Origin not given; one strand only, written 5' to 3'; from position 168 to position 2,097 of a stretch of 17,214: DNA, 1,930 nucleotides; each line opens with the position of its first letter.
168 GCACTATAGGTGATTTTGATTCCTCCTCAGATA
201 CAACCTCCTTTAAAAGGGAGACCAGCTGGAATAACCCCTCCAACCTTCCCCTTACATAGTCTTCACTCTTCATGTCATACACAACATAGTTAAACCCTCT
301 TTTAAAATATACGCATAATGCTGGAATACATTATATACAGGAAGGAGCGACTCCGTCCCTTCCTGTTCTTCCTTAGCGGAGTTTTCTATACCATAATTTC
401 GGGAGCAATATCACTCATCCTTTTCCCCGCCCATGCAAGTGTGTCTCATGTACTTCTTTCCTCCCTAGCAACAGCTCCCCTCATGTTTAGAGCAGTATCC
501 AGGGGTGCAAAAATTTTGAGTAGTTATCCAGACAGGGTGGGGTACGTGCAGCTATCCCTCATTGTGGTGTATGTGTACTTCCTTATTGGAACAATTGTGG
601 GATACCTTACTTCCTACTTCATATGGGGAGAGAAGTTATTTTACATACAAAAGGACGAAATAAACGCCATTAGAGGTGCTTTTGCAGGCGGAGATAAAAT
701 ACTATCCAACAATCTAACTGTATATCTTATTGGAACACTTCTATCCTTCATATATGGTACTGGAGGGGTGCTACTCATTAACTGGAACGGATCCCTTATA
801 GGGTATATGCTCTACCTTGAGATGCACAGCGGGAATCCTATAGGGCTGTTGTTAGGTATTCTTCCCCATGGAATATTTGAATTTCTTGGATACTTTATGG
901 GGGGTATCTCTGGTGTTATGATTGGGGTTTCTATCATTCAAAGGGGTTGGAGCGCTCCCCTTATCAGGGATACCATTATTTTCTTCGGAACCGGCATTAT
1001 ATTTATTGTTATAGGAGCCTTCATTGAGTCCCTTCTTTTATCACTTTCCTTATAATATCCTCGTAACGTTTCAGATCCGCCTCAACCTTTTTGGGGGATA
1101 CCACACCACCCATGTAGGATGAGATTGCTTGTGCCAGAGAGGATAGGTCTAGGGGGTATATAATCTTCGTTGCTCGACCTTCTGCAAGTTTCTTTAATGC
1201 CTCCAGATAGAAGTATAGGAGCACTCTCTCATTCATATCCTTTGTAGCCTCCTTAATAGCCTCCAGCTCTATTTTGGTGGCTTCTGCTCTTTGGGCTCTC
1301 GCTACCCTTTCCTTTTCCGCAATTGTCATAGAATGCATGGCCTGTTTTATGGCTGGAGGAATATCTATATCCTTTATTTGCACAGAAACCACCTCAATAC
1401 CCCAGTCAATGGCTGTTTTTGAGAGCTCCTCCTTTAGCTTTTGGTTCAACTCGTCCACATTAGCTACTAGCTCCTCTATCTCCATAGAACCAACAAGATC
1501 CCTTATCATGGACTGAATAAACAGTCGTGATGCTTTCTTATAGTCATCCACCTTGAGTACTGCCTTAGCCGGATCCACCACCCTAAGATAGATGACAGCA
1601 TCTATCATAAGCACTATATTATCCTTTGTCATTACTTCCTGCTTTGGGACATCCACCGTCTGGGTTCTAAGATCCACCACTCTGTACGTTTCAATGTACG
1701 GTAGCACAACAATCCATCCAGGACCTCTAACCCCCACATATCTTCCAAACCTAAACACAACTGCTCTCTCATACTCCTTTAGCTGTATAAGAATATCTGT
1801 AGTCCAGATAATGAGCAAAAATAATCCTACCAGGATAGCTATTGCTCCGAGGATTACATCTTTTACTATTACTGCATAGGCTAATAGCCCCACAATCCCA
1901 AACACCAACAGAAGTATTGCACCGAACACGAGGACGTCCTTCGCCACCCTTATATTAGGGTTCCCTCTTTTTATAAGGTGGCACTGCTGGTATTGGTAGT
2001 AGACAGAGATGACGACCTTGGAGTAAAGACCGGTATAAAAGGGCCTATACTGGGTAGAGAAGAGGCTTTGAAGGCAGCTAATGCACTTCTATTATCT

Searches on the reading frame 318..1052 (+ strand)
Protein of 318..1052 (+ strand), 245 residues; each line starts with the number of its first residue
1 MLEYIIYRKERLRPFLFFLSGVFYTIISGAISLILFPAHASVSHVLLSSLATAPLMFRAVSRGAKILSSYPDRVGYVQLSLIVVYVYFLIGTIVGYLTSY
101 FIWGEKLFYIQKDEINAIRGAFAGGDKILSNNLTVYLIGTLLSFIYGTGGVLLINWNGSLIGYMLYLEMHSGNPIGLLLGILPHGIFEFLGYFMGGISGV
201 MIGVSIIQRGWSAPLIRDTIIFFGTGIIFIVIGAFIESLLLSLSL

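Call 3: search_protein_families(library=pfam, proteins=[window:318-1052:+], max_evalue=1)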
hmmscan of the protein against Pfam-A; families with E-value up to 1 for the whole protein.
window:318-1052:+ (245 aa): 1 family
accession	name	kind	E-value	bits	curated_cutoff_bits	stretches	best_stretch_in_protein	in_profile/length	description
PF01944.22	SpoIIM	-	2.5e-12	47.5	26.9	1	86-239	3-160/163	Stage II sporulation protein M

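Call 4: search_protein_families(library=ncbifam, proteins=[window:318-1052:+], max_evalue=1)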
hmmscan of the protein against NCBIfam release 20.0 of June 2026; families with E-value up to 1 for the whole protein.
window:318-1052:+ (245 aa): 0 families

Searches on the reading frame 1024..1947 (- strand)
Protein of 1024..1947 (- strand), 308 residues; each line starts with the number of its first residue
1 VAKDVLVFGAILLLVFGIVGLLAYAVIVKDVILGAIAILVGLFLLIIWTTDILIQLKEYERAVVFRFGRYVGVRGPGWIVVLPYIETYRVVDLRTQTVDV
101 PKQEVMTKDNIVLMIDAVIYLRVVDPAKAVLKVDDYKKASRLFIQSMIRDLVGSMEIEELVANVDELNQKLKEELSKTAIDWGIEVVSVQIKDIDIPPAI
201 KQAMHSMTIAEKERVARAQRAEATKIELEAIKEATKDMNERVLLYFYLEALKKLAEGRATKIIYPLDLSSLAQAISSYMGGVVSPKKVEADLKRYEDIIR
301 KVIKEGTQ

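Call 3: search_protein_families(library=pfam, proteins=[window:1024-1947:-], max_evalue=1)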
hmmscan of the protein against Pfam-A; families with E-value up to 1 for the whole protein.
window:1024-1947:- (308 aa): 4 families
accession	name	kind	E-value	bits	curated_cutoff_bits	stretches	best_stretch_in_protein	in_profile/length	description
PF01145.31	Band_7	-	8.9e-46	156.6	23.6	1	55-224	2-175/176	SPFH domain / Band 7 family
PF13421.11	Band_7_1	-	3.3e-07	30.6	24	1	115-208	112-207/211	SPFH domain-Band 7 family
PF13567.11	DUF4131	-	0.011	15.8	31.6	1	9-113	6-108/165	Domain of unknown function (DUF4131)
PF19856.4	DUF6331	-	0.13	12.9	25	0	192-255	4-67/103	Family of unknown function (DUF6331)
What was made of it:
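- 1021..1947 (-): SPFH/Band-7 (stomatin/HflKC-like) gene, divergent from DUF373 with only 30 nt between the two start codons. This is the most widely conserved neighbour of long-form DUF373. PF01145 E 8.9e-46 (call 3).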

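Call 4: search_protein_families(library=ncbifam, proteins=[window:1024-1947:-], max_evalue=1)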
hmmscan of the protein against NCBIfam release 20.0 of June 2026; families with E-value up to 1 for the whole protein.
window:1024-1947:- (308 aa): 7 families
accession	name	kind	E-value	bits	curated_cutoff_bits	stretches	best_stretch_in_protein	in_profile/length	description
TIGR01933.1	hflK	equivalog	4.1e-21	75.6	159.4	1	56-238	4-191/261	FtsH protease activity modulator HflK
TIGR01932.1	hflC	equivalog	3e-16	59.2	134.4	2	36-179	4-156/318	protease modulator HflC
NF008259.0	PRK11029.1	equivalog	2.1e-12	46.7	427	2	181-236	200-259/334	protease modulator HflC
NF008181.0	PRK10930.1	equivalog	1.7e-10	40.3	660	1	34-225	78-272/419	FtsH protease activity modulator HflK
NF058507.1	FlotScfldFlot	equivalog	5.3e-10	38.9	700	1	73-226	54-215/477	flotillin lipid rafts scaffold protein FloT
NF041117.1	CBASS_cyclase_b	equivalog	0.027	14.1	200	1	164-213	78-129/275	CBASS oligonucleotide cyclase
TIGR00944.1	2a6301s04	subfamily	0.13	11.5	692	1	2-45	271-313/463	multicomponent K+/H+ antiporter, MrpD/PhaD subunit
